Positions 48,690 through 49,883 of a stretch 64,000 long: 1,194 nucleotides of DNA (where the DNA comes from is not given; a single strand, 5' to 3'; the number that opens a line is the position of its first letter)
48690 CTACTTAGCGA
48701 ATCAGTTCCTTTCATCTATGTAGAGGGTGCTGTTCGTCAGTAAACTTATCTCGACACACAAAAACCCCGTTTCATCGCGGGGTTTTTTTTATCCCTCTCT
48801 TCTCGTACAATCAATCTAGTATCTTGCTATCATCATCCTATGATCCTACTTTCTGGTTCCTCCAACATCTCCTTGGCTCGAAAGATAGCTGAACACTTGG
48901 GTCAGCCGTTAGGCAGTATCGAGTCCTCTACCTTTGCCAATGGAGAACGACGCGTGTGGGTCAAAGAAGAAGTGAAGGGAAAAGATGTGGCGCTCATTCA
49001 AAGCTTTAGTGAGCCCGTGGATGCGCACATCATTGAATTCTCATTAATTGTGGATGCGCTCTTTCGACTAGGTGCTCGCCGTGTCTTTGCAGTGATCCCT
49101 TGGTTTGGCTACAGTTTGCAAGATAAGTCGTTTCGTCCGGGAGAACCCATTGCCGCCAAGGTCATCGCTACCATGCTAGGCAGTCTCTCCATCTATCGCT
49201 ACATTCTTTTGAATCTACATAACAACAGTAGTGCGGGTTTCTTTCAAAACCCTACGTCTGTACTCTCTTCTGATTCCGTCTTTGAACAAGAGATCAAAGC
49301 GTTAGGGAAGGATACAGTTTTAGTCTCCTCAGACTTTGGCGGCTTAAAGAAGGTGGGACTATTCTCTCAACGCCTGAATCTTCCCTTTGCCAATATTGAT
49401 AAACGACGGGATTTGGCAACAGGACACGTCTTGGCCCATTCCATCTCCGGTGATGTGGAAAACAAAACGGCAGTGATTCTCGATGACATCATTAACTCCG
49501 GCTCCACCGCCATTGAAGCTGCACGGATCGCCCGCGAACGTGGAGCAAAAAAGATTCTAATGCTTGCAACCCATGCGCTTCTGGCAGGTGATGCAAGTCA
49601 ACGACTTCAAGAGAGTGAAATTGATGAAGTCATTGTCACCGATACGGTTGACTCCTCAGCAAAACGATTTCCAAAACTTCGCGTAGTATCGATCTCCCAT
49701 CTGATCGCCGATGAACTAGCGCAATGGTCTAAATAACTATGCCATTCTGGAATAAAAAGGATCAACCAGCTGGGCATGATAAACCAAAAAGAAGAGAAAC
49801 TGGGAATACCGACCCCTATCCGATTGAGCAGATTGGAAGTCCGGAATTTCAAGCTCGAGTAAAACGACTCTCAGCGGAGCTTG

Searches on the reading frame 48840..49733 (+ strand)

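Call 55: search_protein_families(library=pfam, proteins=[window:48840-49733:+], max_evalue=0.001)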
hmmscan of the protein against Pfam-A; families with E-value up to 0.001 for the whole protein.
window:48840-49733:+ (298 aa): 4 families
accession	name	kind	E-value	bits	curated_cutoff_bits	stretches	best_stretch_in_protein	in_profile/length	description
PF13793.12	Pribosyltran_N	-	6.7e-34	116.7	25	1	1-114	1-114/117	N-terminal domain of ribose phosphate pyrophosphokinase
PF14572.12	Pribosyl_synth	-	4.8e-24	85.7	27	1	201-292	76-169/184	Phosphoribosyl synthetase-associated domain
PF00156.33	Pribosyltran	-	2.4e-10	40.4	26.3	1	145-256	16-130/158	Phosphoribosyl transferase domain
PF14681.12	UPRTase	-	0.00011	22.2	27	1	190-272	100-184/206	Uracil phosphoribosyltransferase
